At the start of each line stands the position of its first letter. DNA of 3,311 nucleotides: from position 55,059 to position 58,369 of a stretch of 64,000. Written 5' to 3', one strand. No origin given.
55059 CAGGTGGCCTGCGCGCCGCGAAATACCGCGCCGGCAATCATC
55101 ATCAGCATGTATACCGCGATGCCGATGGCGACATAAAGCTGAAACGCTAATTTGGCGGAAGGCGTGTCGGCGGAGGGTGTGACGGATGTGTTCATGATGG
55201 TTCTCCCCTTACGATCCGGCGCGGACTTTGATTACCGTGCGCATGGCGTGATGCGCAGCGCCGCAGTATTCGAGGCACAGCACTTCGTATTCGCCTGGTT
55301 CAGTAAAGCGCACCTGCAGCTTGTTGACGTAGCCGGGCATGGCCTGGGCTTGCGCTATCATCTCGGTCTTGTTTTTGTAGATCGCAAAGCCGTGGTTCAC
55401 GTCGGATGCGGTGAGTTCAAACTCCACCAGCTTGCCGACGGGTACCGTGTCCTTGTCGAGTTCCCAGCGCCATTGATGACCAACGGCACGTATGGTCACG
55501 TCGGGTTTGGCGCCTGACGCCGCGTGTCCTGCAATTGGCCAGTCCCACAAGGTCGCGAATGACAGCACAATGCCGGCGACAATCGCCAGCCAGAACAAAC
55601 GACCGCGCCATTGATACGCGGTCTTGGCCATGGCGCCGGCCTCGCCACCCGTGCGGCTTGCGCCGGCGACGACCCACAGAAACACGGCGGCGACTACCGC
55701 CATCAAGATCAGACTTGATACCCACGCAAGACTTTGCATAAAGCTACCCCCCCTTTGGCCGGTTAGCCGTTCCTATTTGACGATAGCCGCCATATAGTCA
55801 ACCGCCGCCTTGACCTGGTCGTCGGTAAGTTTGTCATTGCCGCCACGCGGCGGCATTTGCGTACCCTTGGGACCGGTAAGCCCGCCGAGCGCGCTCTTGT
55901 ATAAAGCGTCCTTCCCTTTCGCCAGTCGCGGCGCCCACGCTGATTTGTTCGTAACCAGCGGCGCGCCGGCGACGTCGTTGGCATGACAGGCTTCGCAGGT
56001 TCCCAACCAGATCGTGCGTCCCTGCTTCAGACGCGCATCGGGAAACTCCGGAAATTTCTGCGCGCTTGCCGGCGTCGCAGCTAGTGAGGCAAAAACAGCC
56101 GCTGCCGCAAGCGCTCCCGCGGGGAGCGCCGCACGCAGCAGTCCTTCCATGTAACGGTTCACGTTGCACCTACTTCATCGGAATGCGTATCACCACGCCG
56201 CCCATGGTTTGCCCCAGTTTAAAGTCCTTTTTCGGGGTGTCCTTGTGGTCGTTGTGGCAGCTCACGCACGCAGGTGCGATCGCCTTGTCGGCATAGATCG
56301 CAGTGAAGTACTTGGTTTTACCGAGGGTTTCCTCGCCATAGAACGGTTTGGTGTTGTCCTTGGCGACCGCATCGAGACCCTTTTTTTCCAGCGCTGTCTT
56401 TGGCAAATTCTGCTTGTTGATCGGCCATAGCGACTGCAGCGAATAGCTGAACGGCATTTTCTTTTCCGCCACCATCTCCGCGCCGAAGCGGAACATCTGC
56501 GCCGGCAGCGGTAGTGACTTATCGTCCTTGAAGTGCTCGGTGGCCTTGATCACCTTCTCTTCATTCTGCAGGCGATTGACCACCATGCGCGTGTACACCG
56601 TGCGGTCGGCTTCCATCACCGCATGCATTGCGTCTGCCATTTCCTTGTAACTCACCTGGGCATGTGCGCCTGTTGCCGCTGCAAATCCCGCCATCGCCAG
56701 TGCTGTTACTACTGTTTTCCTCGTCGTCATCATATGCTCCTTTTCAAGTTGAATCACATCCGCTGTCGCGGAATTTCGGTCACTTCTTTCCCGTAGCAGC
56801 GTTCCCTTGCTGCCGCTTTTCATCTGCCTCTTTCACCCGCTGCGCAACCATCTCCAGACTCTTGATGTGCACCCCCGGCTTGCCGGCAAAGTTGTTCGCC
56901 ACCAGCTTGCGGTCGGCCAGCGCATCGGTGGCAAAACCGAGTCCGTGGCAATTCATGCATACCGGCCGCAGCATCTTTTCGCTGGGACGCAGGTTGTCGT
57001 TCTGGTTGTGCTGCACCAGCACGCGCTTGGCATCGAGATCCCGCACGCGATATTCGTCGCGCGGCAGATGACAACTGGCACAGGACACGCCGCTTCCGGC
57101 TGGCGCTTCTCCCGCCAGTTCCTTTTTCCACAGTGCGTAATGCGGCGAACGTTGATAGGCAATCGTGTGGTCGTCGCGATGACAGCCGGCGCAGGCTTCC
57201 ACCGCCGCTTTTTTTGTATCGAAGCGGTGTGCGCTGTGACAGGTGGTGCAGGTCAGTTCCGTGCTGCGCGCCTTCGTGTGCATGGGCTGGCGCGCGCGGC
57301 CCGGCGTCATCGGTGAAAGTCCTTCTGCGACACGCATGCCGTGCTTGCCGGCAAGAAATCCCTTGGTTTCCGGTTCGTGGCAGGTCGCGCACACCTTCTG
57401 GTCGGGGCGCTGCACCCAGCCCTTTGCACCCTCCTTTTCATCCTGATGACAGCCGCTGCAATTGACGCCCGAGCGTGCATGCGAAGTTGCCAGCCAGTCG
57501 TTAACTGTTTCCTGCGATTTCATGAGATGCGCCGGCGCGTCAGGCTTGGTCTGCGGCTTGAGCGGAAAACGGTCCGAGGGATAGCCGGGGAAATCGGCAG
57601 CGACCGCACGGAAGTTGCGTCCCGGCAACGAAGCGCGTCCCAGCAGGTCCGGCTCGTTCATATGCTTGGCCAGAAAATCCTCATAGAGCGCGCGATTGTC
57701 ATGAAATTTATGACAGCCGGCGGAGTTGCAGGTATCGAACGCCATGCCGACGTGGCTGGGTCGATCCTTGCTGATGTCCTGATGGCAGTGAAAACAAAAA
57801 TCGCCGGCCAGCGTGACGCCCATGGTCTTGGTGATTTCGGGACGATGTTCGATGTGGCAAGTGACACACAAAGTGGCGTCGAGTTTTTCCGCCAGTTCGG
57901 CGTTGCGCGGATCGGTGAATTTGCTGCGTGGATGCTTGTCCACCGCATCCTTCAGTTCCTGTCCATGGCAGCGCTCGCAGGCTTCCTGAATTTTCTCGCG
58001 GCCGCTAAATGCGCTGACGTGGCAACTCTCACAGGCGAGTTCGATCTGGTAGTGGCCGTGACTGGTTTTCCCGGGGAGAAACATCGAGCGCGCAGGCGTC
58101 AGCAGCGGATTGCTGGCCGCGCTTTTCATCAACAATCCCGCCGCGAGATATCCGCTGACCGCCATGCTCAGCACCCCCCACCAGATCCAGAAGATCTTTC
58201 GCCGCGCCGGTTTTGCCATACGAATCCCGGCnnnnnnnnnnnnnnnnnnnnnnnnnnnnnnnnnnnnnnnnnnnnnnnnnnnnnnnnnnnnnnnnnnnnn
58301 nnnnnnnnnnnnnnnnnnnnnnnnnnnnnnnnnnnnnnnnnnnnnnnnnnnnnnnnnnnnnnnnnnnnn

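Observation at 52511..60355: Eight-gene periplasm-facing redox operon wedged into a nitrate/nitrite assimilation locus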

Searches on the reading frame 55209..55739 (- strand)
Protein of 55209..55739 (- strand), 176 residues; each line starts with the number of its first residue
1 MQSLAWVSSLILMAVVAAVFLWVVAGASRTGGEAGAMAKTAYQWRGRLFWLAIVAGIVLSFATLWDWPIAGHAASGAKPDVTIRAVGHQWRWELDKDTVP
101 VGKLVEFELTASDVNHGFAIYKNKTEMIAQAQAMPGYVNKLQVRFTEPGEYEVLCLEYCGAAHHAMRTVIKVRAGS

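Call 4: search_protein_families(library=pfam, proteins=[window:55209-55739:-], max_evalue=0.01)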
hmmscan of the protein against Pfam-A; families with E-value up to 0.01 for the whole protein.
window:55209-55739:- (176 aa): 2 families
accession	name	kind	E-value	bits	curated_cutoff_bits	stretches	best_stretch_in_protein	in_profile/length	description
PF00116.26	COX2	-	5.6e-11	42.9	22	1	98-171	49-118/120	Cytochrome C oxidase subunit II, periplasmic domain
PF13473.12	Cupredoxin_1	-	0.0073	16.8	27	0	69-155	11-92/104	Cupredoxin-like domain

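Call 5: search_protein_families(library=ncbifam, proteins=[window:55209-55739:-], max_evalue=0.01)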
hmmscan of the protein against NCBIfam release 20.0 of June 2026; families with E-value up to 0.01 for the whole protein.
window:55209-55739:- (176 aa): 6 families
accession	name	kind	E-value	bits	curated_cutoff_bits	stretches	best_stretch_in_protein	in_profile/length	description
TIGR02866.1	CoxB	equivalog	2e-21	76.5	147.7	1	6-172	17-191/202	cytochrome c oxidase subunit II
NF050117.1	aa3_CtaC_Actin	exception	1.5e-17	63.7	250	2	99-172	163-232/244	aa3-type cytochrome oxidase subunit II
TIGR04246.1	nitrous_NosZ_Gp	equivalog_domain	2.5e-08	32.7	625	1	81-173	485-577/578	Sec-dependent nitrous-oxide reductase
TIGR01433.1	CyoA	equivalog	0.0002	20.8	266.2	1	96-168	140-208/226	ubiquinol oxidase subunit II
NF007816.0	PRK10525.1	equivalog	0.0017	17.5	511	1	98-167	154-219/318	cytochrome o ubiquinol oxidase subunit II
TIGR04244.1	nitrous_NosZ_RR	equivalog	0.002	16.7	625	1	93-172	547-626/627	TAT-dependent nitrous-oxide reductase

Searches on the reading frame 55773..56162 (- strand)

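Call 4: search_protein_families(library=pfam, proteins=[window:55773-56162:-], max_evalue=0.01)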
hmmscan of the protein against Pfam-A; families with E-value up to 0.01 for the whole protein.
window:55773-56162:- (129 aa): 2 families
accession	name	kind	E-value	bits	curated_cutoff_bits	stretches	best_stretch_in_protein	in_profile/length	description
PF13442.11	Cytochrome_CBB3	-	3.8e-12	46.8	27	1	44-124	2-68/68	Cytochrome C oxidase, cbb3-type, subunit III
PF00034.26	Cytochrom_C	-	1.3e-08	36.4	21.3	1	46-125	2-87/90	Cytochrome c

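Call 5: search_protein_families(library=ncbifam, proteins=[window:55773-56162:-], max_evalue=0.01)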
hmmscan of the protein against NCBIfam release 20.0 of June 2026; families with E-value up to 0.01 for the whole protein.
window:55773-56162:- (129 aa): 3 families
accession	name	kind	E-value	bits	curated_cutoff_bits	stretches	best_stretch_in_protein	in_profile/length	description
NF050122.1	bc1_QcrC_actin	exception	1.2e-05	24.8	200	1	21-126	111-210/253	cytochrome bc1 complex diheme cytochrome c subunit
TIGR04485.1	thiosulf_SoxX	equivalog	0.00096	19.8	61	1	54-125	3-76/78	sulfur oxidation c-type cytochrome SoxX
TIGR00782.1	ccoP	equivalog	0.0021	17.5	179.95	1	42-125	200-279/285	cytochrome-c oxidase, cbb3-type subunit III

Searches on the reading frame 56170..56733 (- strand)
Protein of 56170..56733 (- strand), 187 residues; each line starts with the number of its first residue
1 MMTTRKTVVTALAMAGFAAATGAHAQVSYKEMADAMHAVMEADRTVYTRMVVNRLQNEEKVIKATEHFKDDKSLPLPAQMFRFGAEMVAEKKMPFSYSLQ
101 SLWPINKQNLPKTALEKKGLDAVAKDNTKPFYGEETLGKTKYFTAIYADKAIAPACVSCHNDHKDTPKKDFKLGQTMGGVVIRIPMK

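Call 4: search_protein_families(library=pfam, proteins=[window:56170-56733:-], max_evalue=0.01)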
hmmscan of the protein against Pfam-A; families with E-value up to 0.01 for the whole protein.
window:56170-56733:- (187 aa): 1 family
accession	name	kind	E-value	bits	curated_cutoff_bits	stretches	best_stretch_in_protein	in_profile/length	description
PF11845.13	Tll0287-like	-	1.2e-19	71.6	24.1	1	25-185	4-144/144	Tll0287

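Call 5: search_protein_families(library=ncbifam, proteins=[window:56170-56733:-], max_evalue=0.01)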
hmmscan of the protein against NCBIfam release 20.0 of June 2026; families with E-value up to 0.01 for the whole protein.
window:56170-56733:- (187 aa): 0 families

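Call 60: search_solved_structures(query=window:56170-56733:-, max_evalue=1, show_alignments=1)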
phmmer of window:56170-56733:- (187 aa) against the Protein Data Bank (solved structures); distinct sequences matched with E-value up to 1: 0.

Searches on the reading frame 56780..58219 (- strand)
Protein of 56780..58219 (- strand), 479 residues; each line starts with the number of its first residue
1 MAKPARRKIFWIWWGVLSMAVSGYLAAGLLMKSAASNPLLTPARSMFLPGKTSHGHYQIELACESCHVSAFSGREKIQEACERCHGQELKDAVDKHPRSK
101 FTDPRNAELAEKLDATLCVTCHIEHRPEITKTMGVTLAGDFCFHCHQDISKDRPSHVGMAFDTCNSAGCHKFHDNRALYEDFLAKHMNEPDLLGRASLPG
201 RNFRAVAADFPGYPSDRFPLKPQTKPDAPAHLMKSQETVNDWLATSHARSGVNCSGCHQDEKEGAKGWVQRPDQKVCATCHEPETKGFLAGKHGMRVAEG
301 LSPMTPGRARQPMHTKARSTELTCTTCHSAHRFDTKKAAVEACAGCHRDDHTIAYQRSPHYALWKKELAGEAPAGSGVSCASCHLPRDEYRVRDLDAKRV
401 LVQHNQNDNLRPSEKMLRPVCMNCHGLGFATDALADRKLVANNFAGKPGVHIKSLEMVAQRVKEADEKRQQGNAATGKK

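Call 4: search_protein_families(library=pfam, proteins=[window:56780-58219:-], max_evalue=0.01)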
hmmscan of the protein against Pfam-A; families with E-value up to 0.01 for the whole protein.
window:56780-58219:- (479 aa): 4 families
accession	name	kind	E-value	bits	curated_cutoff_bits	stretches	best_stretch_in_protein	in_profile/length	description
PF14537.11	Cytochrom_c3_2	-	2.8e-15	57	25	3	247-347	2-78/79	Cytochrome c3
PF14522.11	Cytochrome_C7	-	4.6e-10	39.6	24.8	1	246-286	7-53/67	Cytochrome c7 and related cytochrome c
PF09699.15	Paired_CXXCH_1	-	1.7e-07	31.2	20.6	1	251-284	7-39/41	Doubled CXXCH motif (Paired_CXXCH_1)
PF02085.21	Cytochrom_CIII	-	4.3e-06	27.5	22.9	0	53-127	24-87/101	Class III cytochrome C family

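Call 5: search_protein_families(library=ncbifam, proteins=[window:56780-58219:-], max_evalue=0.01)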
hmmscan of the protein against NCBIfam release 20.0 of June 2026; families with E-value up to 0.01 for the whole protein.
window:56780-58219:- (479 aa): 6 families
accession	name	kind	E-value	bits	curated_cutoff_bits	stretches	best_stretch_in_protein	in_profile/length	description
TIGR03508.1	decahem_SO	subfamily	1.7e-14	54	192.2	2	235-331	78-177/258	DmsE family decaheme c-type cytochrome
NF041028.1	decahem_GSU2203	exception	2e-11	43.7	325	1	235-329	109-208/317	GSU2203 family decaheme c-type cytochrome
NF008339.0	PRK11125.1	equivalog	4.4e-05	22.3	595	1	277-341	167-233/487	ammonia-forming cytochrome c nitrite reductase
TIGR03153.1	cytochr_NrfH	equivalog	0.00044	20.3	134.2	0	230-266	34-67/138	cytochrome c nitrite reductase small subunit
NF045713.1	CxxCH_16_HmcA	equivalog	0.0011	17.7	400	1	248-355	171-260/541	sulfate respiration complex hexadecaheme cytochrome HmcA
NF041198.1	UshA_like_PCGU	equivalog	0.0032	16.1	275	1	236-285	457-512/519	UshA-like (seleno)protein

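Call 59: search_solved_structures(query=window:56780-58219:-, max_evalue=1)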
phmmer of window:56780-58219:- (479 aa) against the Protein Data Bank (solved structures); distinct sequences matched with E-value up to 1: 12.
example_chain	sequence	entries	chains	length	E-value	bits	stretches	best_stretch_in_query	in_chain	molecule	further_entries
2j7a_A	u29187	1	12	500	0.00038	22.9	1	224-291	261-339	CYTOCHROME C NITRITE REDUCTASE NRFA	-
2vr0_A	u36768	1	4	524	0.00043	22.8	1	224-291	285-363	CYTOCHROME C NITRITE REDUCTASE, CATALYTIC SUBUNIT NFRA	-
9eov_A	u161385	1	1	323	0.0014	21.1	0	253-292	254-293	Extracellular iron oxide respiratory system surface decaheme cytochrome c component MtrC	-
4wjy_A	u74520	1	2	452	0.018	17.4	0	266-341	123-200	Cytochrome c-552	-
1gu6_A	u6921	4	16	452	0.024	17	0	265-341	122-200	CYTOCHROME C552 | Cytochrome c-552 | Cytochrome c nitrite reductase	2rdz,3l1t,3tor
2rf7_A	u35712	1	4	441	0.036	16.4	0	266-341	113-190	Cytochrome c-552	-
9h19_C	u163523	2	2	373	0.052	15.9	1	201-331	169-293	Photosynthetic reaction center cytochrome c subunit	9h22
28pb_A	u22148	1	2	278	0.087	15.2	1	244-401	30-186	Cytochrome c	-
8t2j_A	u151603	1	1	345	0.33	13.3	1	268-319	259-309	Protein phosphatase 1D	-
4p2l_A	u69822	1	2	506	0.37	13.1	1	228-282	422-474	Sulfhydryl oxidase 1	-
6w0v_A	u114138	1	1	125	0.47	12.7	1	235-308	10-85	Pyocin S8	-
6v0a_A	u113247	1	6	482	0.72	12.1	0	353-401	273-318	Nitrite reductase (cytochrome; ammonia-forming)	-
